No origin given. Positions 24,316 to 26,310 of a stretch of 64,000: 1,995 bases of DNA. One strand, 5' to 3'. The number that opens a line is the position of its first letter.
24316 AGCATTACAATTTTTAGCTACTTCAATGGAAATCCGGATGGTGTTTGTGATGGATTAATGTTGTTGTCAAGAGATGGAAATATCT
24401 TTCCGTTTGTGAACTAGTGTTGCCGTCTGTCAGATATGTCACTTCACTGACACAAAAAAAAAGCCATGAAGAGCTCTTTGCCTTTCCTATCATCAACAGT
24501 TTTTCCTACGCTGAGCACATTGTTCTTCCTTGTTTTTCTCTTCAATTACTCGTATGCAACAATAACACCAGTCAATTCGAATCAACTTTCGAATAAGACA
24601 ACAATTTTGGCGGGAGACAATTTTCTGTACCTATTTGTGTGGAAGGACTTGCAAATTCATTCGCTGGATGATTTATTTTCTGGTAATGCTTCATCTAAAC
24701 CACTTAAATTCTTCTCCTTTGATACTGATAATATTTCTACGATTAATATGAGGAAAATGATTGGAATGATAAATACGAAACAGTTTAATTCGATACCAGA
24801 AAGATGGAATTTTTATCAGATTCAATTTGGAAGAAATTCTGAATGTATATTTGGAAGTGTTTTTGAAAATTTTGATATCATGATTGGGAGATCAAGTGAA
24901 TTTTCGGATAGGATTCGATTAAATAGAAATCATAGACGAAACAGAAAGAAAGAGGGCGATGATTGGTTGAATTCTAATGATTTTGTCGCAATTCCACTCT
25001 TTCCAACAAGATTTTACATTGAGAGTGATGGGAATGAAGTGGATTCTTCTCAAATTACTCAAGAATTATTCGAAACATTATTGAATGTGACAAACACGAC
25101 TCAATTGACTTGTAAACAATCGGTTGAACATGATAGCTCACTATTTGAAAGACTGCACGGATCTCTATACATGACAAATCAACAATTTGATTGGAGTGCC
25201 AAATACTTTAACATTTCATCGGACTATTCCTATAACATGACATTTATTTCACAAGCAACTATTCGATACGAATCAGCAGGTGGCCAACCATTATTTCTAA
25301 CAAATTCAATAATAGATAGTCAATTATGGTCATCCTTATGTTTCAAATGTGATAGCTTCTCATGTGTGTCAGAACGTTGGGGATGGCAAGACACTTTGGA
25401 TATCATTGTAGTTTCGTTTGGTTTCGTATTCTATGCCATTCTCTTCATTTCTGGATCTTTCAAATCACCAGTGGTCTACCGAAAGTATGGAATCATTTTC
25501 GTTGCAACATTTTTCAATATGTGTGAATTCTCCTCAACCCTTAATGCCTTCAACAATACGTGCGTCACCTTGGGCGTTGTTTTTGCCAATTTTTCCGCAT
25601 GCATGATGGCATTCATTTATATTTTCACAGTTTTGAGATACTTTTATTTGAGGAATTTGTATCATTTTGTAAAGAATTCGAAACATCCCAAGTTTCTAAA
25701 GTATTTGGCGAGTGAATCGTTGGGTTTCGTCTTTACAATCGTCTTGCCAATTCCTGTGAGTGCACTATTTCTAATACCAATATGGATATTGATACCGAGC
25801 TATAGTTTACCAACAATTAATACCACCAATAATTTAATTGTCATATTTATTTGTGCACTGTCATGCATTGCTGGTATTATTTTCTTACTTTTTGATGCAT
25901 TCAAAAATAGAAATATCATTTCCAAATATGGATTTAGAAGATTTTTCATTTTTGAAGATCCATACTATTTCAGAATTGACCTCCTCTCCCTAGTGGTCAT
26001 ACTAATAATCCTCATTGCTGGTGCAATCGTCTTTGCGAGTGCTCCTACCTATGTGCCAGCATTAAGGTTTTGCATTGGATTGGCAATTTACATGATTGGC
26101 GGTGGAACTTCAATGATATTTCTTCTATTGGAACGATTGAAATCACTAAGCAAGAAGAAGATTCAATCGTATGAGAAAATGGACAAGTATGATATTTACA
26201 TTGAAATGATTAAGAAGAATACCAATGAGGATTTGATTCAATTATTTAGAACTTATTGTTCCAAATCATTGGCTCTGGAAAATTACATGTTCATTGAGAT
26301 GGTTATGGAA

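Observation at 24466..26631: Seven-transmembrane receptor fused to an RGS domain (7TM-RGS architecture)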

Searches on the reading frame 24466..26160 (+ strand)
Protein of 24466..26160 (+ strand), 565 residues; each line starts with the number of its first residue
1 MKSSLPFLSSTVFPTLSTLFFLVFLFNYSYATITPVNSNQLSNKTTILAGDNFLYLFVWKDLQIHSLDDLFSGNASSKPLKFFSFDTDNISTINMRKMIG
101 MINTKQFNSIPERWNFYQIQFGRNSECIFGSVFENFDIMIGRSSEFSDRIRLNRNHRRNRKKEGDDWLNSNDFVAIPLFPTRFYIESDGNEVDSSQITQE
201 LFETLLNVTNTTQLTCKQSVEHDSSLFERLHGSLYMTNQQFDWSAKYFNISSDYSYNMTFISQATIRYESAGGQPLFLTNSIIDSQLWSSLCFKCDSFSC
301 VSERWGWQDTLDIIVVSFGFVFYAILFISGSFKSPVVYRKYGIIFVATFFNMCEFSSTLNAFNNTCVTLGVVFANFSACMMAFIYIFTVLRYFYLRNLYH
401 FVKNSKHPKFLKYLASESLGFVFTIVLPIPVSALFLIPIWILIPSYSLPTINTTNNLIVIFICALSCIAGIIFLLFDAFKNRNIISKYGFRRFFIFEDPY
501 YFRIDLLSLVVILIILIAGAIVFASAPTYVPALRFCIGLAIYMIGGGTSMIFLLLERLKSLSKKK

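Call 33: search_protein_representatives(alignment_id=A2)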
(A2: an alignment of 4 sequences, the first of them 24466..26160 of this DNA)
Query: 4 sequences, 576 profile positions. Proteins with E-value up to 0.001 (for the whole library): 79; up to 1e-10: 56; up to 1e-30: 27. The best 79 are listed.
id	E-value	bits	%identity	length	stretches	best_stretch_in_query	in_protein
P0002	2.5e-287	971.0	-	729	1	1-576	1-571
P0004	4.4e-208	709.4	-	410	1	143-543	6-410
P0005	1.4e-143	496.4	-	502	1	25-506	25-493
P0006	3.0e-110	386.3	-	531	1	24-502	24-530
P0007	5.9e-68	246.7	-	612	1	125-569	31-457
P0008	7.9e-61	223.2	-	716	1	51-574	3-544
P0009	1.8e-52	195.6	-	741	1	12-570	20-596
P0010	1.2e-50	189.6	-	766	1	5-573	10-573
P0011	1.7e-50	189.0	-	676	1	144-571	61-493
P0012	1.6e-49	185.8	-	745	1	18-574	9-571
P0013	2.5e-46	175.3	-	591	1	138-574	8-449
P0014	2.6e-45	171.9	-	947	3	177-564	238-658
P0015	8.7e-43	163.6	-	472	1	137-517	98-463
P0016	2.8e-42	161.9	-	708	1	136-574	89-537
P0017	4.8e-42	161.1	-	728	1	15-572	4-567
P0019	1.0e-40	156.8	-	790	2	130-564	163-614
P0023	5.9e-35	137.7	-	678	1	180-573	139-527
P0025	6.9e-32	127.6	-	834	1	10-572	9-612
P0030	3.0e-29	118.9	-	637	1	120-571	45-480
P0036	1.7e-24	103.2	-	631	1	137-570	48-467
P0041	1.0e-20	90.7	-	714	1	132-571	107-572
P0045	5.5e-18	81.7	-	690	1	147-565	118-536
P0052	1.8e-14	70.1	-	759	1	115-539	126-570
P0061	4.2e-08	49.1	-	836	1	388-573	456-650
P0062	4.9e-08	48.8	-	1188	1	182-569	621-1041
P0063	4.1e-07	45.8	-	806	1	268-567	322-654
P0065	6.9e-07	45.1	-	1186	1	321-564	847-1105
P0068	9.8e-06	41.2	-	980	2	261-566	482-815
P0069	1.0e-05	41.2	-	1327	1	312-564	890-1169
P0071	3.7e-05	39.4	-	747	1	369-529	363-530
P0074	1.5e-04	37.3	-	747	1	269-565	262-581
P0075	2.3e-04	36.7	-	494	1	320-573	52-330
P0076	3.6e-04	36.1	-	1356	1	388-565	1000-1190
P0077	4.4e-04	35.8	-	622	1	372-574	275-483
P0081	7.1e-04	35.1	-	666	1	383-556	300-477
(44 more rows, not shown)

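Call 38: list_cluster_members(proteins=[P0005, P0007, P0008, P0009, P0010, P0014, P0025, P0041, P0062, P0069])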
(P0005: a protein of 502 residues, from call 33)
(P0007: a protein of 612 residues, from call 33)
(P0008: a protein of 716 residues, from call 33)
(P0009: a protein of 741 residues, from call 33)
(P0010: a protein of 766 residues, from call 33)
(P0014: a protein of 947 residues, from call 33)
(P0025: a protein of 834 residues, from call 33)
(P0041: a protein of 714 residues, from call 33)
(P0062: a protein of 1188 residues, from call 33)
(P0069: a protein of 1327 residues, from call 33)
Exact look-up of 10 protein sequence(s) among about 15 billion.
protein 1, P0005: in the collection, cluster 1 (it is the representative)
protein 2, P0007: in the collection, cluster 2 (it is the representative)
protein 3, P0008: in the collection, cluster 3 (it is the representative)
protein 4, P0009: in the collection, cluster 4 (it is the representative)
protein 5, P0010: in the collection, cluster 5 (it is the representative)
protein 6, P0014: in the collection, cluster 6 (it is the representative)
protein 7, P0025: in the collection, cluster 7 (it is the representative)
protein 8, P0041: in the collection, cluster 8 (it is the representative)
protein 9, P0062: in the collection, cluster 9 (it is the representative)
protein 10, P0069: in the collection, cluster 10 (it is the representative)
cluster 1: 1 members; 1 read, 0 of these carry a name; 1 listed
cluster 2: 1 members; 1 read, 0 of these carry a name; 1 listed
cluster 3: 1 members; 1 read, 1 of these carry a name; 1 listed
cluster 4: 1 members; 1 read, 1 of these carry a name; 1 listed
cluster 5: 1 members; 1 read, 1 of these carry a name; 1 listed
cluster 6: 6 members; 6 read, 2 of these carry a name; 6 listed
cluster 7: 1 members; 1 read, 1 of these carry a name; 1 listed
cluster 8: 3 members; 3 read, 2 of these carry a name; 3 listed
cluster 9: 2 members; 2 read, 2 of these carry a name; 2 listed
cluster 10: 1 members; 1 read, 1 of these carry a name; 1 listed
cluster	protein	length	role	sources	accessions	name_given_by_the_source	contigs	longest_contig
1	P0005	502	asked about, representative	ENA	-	-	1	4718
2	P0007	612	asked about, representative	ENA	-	-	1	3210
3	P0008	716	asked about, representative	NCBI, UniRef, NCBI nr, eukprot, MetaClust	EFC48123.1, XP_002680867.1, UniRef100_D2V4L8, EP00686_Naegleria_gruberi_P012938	predicted protein [Naegleria gruberi] | Predicted protein n=1 Tax=Naegleria gruberi TaxID=5762 RepID=D2V4L8_NAEGR | uncharacterized protein NAEGRDRAFT_63837 [Naegleria gruberi]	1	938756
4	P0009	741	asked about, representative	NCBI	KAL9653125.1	hypothetical protein ABK040_006342 [Willaertia magna]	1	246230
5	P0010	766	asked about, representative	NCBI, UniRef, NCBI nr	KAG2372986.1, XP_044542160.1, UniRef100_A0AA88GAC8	hypothetical protein C9374_012929 [Naegleria lovaniensis] | RGS domain-containing protein n=1 Tax=Naegleria lovaniensis TaxID=51637 ... | uncharacterized protein C9374_012929 [Naegleria lovaniensis]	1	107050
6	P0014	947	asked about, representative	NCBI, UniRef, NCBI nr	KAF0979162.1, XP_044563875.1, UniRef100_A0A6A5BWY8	hypothetical protein FDP41_001505 [Naegleria fowleri] | RGS domain-containing protein n=1 Tax=Naegleria fowleri TaxID=5763 RepID=A0A6A5BWY8_NAEFO | uncharacterized protein FDP41_001505 [Naegleria fowleri]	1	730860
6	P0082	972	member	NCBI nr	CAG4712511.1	unnamed protein product [Naegleria fowleri]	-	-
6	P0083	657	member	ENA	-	-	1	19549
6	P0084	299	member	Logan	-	-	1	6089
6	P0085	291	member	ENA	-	-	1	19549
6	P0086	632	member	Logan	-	-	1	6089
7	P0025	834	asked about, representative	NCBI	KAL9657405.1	hypothetical protein ABK040_014393 [Willaertia magna]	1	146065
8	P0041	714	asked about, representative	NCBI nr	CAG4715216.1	unnamed protein product [Naegleria fowleri]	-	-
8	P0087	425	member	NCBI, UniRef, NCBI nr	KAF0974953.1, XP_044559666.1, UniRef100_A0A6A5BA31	hypothetical protein FDP41_005706 [Naegleria fowleri] | Uncharacterized protein n=1 Tax=Naegleria fowleri TaxID=5763 RepID=A0A6A5BA31_NAEFO | uncharacterized protein FDP41_005706 [Naegleria fowleri]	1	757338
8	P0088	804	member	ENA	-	-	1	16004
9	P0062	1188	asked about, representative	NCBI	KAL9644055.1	hypothetical protein ABK040_005523 [Willaertia magna]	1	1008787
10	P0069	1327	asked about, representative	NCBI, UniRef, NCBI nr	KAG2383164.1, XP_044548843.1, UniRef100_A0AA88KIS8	hypothetical protein C9374_004501 [Naegleria lovaniensis] | RGS domain-containing protein n=1 Tax=Naegleria lovaniensis TaxID=51637 ... | uncharacterized protein C9374_004501 [Naegleria lovaniensis]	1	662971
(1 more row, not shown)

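Call 43: list_cluster_members(proteins=[P0061, P0063, P0065, P0068, P0071, P0074, P0075, P0076, P0077, P0081])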
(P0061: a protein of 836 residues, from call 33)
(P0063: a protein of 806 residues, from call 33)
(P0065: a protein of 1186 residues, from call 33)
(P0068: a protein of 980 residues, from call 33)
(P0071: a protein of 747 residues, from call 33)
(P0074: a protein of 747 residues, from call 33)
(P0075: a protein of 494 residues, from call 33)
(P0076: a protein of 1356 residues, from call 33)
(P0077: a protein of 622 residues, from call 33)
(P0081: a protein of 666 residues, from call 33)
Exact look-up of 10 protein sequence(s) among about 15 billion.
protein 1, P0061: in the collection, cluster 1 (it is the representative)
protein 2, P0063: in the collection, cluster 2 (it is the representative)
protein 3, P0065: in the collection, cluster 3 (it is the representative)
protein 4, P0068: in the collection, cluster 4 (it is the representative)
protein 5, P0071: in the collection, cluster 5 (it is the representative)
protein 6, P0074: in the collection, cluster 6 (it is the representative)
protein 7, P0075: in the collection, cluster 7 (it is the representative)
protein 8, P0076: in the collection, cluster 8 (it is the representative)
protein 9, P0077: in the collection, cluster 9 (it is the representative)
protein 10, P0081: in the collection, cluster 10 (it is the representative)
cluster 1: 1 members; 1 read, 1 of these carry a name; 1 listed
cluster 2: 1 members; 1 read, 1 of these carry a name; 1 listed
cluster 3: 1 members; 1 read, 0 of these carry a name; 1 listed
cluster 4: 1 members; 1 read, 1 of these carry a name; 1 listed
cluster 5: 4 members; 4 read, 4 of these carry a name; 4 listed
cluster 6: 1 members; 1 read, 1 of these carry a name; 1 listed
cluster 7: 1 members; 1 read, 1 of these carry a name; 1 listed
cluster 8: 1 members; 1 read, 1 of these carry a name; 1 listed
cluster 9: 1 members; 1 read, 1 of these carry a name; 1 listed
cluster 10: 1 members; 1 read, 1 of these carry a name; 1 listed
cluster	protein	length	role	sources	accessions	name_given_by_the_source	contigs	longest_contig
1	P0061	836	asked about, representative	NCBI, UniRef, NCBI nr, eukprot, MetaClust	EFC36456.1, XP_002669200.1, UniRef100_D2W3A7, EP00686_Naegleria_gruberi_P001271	predicted protein [Naegleria gruberi] | Predicted protein n=1 Tax=Naegleria gruberi TaxID=5762 RepID=D2W3A7_NAEGR | uncharacterized protein NAEGRDRAFT_75880 [Naegleria gruberi]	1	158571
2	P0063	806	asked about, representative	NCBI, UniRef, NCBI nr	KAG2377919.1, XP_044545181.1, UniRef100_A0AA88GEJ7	hypothetical protein C9374_009004 [Naegleria lovaniensis] | RGS domain-containing protein n=1 Tax=Naegleria lovaniensis TaxID=51637 ... | uncharacterized protein C9374_009004 [Naegleria lovaniensis]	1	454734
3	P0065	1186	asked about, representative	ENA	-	-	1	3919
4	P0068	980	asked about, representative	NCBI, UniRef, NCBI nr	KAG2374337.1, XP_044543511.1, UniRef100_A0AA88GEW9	hypothetical protein C9374_010907 [Naegleria lovaniensis] | RGS domain-containing protein n=1 Tax=Naegleria lovaniensis TaxID=51637 ... | uncharacterized protein C9374_010907 [Naegleria lovaniensis]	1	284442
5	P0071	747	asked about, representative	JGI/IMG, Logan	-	hypothetical protein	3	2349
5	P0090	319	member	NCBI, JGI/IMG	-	hypothetical protein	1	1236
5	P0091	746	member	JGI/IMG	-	hypothetical protein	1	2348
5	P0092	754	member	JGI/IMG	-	hypothetical protein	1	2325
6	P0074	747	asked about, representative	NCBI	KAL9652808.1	hypothetical protein ABK040_010840 [Willaertia magna]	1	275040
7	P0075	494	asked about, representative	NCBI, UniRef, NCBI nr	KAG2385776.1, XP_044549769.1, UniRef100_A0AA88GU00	hypothetical protein C9374_002925 [Naegleria lovaniensis] | Uncharacterized protein n=1 Tax=Naegleria lovaniensis TaxID=51637 RepID=A0AA88GU00_NAELO | uncharacterized protein C9374_002925 [Naegleria lovaniensis]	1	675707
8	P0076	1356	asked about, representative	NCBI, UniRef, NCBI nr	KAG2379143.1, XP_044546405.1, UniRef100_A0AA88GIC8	hypothetical protein C9374_007781 [Naegleria lovaniensis] | Uncharacterized protein n=1 Tax=Naegleria lovaniensis TaxID=51637 RepID=A0AA88GIC8_NAELO | uncharacterized protein C9374_007781 [Naegleria lovaniensis]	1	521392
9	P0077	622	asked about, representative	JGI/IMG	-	hypothetical protein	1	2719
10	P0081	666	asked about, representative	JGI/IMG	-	hypothetical protein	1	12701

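Call 65: search_protein_families(library=pfam, proteins=[P0062, P0065, P0069, P0076, P0014, P0068], max_evalue=0.01)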
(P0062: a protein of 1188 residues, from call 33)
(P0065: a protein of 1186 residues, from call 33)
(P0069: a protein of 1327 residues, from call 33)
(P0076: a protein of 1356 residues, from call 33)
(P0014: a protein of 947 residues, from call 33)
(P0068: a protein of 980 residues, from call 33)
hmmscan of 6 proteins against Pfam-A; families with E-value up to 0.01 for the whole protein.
P0062 (1188 aa): 1 family
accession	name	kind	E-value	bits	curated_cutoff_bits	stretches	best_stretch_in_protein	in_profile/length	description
PF00615.24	RGS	-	1.2e-05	26.1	23.9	1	1058-1146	3-83/117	Regulator of G protein signaling domain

P0065 (1186 aa): 0 families

P0069 (1327 aa): 0 families

P0076 (1356 aa): 0 families

P0014 (947 aa): 0 families

P0068 (980 aa): 1 family
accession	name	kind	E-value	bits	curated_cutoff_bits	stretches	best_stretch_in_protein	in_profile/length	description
PF00615.24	RGS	-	2.9e-08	34.5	23.9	1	844-943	2-101/117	Regulator of G protein signaling domain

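Call 78: list_cluster_members(proteins=[P0006, P0011, P0013, P0016, P0019, P0023, P0030, P0036, P0045, P0052])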
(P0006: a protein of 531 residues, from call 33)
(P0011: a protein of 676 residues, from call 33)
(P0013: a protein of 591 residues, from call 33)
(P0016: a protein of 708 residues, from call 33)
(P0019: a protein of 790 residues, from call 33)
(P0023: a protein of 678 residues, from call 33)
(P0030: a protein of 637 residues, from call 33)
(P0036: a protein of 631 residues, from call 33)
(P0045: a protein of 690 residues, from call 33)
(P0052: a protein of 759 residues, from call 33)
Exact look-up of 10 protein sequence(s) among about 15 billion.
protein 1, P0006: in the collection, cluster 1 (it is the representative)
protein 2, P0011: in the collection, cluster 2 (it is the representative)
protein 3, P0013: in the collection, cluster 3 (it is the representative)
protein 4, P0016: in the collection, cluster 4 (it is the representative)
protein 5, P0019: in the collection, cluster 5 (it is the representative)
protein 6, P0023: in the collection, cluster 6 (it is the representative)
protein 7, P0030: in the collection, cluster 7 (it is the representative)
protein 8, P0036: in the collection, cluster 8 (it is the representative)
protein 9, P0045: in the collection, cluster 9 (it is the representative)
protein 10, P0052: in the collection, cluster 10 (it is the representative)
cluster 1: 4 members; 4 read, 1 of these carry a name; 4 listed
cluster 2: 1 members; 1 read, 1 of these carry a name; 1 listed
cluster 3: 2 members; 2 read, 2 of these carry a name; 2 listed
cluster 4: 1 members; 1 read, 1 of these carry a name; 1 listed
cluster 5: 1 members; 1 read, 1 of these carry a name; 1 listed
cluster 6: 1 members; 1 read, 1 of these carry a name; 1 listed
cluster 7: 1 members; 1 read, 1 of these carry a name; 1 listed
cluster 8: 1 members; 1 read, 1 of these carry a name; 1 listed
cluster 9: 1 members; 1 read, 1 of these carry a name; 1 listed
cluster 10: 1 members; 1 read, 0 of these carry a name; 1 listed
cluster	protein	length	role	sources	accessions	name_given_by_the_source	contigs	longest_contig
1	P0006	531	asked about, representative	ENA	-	-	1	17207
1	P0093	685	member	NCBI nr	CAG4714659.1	unnamed protein product [Naegleria fowleri]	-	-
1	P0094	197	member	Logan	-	-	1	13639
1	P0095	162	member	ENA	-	-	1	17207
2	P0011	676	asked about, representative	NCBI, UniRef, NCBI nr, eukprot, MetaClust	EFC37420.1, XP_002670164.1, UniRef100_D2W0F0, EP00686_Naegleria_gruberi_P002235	predicted protein [Naegleria gruberi] | Predicted protein n=1 Tax=Naegleria gruberi TaxID=5762 RepID=D2W0F0_NAEGR | uncharacterized protein NAEGRDRAFT_74835 [Naegleria gruberi]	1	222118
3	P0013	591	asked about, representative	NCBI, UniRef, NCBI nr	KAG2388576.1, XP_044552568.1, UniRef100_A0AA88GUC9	hypothetical protein C9374_000015 [Naegleria lovaniensis] | RGS domain-containing protein n=1 Tax=Naegleria lovaniensis TaxID=51637 ... | uncharacterized protein C9374_000015 [Naegleria lovaniensis]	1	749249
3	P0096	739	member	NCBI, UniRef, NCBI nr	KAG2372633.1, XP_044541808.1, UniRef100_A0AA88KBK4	hypothetical protein C9374_013697 [Naegleria lovaniensis] | RGS domain-containing protein n=1 Tax=Naegleria lovaniensis TaxID=51637 ... | uncharacterized protein C9374_013697 [Naegleria lovaniensis]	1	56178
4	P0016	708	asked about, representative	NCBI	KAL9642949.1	hypothetical protein ABK040_010642 [Willaertia magna]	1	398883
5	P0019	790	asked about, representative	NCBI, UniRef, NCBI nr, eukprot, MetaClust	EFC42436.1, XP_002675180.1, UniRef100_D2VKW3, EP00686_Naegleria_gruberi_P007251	predicted protein [Naegleria gruberi] | Predicted protein n=1 Tax=Naegleria gruberi TaxID=5762 RepID=D2VKW3_NAEGR | uncharacterized protein NAEGRDRAFT_69573 [Naegleria gruberi]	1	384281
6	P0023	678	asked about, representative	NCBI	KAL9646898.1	hypothetical protein ABK040_013758 [Willaertia magna]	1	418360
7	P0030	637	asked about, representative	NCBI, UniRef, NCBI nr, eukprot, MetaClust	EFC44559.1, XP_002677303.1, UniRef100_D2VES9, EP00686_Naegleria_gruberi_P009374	predicted protein [Naegleria gruberi] | Predicted protein n=1 Tax=Naegleria gruberi TaxID=5762 RepID=D2VES9_NAEGR | uncharacterized protein NAEGRDRAFT_67380 [Naegleria gruberi]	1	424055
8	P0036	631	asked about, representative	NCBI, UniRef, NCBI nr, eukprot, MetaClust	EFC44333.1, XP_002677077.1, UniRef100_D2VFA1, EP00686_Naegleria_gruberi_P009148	predicted protein [Naegleria gruberi] | Predicted protein n=1 Tax=Naegleria gruberi TaxID=5762 RepID=D2VFA1_NAEGR | uncharacterized protein NAEGRDRAFT_67552 [Naegleria gruberi]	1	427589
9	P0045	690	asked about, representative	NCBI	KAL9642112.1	hypothetical protein ABK040_007118 [Willaertia magna]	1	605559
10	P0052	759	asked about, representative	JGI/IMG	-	-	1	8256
